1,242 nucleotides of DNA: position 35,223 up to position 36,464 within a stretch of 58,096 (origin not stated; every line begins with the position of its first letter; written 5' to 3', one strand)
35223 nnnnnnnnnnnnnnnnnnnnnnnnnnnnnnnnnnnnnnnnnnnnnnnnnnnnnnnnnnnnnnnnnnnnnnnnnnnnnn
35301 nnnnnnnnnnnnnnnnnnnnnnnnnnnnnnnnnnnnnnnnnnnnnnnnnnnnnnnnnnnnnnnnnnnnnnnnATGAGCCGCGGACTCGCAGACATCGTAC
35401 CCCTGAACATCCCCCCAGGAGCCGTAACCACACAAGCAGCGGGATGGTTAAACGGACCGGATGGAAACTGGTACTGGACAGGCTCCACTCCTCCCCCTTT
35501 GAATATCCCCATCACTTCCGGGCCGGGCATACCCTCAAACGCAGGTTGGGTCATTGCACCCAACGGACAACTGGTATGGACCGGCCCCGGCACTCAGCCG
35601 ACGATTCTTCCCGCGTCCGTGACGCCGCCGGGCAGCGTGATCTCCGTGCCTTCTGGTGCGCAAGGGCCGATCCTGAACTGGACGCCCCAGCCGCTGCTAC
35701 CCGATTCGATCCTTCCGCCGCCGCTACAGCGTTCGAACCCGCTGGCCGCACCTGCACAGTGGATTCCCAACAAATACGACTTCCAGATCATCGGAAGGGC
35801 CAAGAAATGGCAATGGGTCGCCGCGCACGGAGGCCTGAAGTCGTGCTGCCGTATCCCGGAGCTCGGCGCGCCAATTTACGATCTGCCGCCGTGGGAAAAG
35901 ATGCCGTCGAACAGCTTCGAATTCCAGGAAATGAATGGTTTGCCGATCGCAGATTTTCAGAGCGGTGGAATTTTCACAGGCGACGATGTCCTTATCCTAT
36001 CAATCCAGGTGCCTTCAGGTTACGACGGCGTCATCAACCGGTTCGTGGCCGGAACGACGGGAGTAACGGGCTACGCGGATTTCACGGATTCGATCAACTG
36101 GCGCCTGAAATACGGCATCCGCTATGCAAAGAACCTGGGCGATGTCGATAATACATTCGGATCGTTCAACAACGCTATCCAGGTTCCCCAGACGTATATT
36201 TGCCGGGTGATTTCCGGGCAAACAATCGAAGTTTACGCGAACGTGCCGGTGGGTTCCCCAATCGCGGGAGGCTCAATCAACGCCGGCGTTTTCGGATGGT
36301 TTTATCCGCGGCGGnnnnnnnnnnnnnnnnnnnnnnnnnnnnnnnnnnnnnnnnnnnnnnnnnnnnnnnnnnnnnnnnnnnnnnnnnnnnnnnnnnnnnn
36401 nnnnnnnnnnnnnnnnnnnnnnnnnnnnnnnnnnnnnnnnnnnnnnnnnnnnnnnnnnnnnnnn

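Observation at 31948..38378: Candidate capsid module built from several beta-rich proteins, with an FtsK/HerA ATPase elsewhere and no tailed-phage hallmark genes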

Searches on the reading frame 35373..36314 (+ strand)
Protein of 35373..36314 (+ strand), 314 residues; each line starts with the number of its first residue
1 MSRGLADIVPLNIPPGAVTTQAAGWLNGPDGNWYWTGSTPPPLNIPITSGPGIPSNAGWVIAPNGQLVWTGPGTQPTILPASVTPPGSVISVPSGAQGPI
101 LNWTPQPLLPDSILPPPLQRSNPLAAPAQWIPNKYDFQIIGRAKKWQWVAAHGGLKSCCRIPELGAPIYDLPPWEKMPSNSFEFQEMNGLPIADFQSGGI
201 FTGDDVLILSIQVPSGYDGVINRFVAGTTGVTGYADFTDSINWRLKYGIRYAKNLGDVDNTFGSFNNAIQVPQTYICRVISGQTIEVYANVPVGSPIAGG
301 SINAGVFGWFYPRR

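Call 5: search_protein_families(library=pfam, proteins=[window:35373-36314:+], max_evalue=0.1)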
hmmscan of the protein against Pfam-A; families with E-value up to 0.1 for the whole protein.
window:35373-36314:+ (314 aa): 0 families

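Call 6: search_protein_families(library=phrogs, proteins=[window:35373-36314:+], max_evalue=0.1)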
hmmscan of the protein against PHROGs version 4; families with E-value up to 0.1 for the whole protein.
window:35373-36314:+ (314 aa): 0 families

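Call 92: search_solved_structures(query=A4, max_evalue=10)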
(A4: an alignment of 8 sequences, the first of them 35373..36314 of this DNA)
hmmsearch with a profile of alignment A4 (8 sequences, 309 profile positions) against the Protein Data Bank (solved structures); distinct sequences matched with E-value up to 10: 4.
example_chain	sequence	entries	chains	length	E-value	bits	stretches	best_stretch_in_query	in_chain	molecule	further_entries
8w9p_C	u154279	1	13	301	0.12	14.8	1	237-281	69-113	VP8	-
8k42_C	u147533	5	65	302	0.14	14.6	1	237-281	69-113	VP8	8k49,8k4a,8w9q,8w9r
4bbo_A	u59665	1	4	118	0.17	14.3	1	36-100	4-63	BLR5658 PROTEIN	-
2y32_A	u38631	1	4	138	0.23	13.9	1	36-100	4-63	BLR5658 PROTEIN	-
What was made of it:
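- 35373..36317 (+): 314-aa protein with a variable Pro/Gly-rich N-terminal region and a conserved C-terminal domain of about 200 aa that ends in the invariant residues YPRR. Fold untested; it may be a spike or minor capsid protein. No Pfam, PHROG or PDB hit (calls 5, 6, 92).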
